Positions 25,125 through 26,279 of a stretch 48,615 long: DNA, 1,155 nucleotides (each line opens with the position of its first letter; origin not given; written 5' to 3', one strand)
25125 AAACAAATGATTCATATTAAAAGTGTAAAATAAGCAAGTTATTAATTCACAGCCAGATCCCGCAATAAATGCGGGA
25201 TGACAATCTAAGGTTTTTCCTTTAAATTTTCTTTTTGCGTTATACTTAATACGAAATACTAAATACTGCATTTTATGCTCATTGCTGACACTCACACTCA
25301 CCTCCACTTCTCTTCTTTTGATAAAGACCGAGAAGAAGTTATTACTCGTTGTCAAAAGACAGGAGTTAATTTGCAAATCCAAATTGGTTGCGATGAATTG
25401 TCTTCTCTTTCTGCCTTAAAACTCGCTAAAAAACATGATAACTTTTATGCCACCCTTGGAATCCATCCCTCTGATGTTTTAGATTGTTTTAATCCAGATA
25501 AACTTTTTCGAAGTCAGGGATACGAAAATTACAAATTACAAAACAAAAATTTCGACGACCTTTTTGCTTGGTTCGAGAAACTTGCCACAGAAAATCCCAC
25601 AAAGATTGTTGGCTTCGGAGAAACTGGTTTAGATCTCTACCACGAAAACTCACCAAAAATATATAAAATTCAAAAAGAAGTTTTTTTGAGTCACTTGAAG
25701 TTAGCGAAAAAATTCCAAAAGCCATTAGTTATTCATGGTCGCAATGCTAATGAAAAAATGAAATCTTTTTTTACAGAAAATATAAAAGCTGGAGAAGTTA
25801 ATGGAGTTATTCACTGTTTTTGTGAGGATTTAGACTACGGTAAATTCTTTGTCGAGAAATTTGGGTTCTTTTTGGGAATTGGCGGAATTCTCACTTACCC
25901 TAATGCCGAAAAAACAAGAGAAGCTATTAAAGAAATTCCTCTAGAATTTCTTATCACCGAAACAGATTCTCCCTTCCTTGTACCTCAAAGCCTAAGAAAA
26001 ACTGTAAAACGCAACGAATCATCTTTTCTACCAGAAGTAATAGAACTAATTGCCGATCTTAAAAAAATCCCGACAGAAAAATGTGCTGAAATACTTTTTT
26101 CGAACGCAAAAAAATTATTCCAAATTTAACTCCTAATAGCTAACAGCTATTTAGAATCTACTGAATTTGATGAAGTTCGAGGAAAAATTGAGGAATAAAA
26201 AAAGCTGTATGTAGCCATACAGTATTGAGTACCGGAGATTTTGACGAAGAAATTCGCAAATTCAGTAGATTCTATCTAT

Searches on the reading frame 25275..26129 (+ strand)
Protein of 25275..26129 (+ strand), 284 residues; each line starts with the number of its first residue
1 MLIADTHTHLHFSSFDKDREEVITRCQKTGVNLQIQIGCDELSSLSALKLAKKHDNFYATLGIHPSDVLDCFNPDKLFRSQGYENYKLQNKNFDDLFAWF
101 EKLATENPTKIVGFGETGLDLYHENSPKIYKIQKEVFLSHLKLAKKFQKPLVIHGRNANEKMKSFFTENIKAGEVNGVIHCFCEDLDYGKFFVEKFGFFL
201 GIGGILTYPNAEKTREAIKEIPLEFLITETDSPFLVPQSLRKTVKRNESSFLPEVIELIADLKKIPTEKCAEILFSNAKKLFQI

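Call 33: search_protein_families(library=pfam, proteins=[window:25275-26129:+])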
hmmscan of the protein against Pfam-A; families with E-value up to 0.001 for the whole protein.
window:25275-26129:+ (284 aa): 1 family
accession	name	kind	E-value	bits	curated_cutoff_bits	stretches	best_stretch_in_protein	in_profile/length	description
PF01026.27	TatD_DNase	-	1.5e-67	228.1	27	1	5-283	2-253/253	TatD related DNase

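Call 35: search_solved_structures(query=window:25275-26129:+, show_alignments=1)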
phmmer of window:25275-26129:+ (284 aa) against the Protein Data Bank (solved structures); distinct sequences matched with E-value up to 0.001: 13.
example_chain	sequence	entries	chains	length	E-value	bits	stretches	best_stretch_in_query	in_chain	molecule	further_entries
1j6o_A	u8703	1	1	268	3.5e-47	164.2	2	95-282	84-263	TatD-related deoxyribonuclease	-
6l25_A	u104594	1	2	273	2.8e-43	151.4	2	97-283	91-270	Deoxyribonuclease YcfH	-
2gzx_A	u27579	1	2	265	2.9e-43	151.4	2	97-283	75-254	putative TatD related DNase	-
1yix_A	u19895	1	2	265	3.4e-34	121.6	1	105-284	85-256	deoxyribonuclease ycfH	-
1zzm_A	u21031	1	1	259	4.9e-32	114.5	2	100-283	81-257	putative deoxyribonuclease yjjV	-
1xwy_A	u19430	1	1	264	5.6e-22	81.6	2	109-282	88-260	Deoxyribonuclease tatD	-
4pe8_A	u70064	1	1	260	6e-22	81.5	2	109-282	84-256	Tat-linked quality control protein TatD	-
4p5u_A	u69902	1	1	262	6.2e-22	81.4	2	109-282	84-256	Tat-linked quality control protein TatD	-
3rcm_A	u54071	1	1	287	1.1e-17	67.5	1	110-283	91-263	TatD family hydrolase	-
2y1h_A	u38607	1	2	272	1.4e-14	57.3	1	3-282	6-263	PUTATIVE DEOXYRIBONUCLEASE TATDN3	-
8efg_A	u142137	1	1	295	2.3e-12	50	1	91-240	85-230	Deoxyribonuclease TATDN1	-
2xio_A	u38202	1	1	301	2.4e-12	49.9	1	16-240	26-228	PUTATIVE DEOXYRIBONUCLEASE TATDN1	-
9xsn_A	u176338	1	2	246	3e-08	36.5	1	107-283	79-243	Hydrolase TatD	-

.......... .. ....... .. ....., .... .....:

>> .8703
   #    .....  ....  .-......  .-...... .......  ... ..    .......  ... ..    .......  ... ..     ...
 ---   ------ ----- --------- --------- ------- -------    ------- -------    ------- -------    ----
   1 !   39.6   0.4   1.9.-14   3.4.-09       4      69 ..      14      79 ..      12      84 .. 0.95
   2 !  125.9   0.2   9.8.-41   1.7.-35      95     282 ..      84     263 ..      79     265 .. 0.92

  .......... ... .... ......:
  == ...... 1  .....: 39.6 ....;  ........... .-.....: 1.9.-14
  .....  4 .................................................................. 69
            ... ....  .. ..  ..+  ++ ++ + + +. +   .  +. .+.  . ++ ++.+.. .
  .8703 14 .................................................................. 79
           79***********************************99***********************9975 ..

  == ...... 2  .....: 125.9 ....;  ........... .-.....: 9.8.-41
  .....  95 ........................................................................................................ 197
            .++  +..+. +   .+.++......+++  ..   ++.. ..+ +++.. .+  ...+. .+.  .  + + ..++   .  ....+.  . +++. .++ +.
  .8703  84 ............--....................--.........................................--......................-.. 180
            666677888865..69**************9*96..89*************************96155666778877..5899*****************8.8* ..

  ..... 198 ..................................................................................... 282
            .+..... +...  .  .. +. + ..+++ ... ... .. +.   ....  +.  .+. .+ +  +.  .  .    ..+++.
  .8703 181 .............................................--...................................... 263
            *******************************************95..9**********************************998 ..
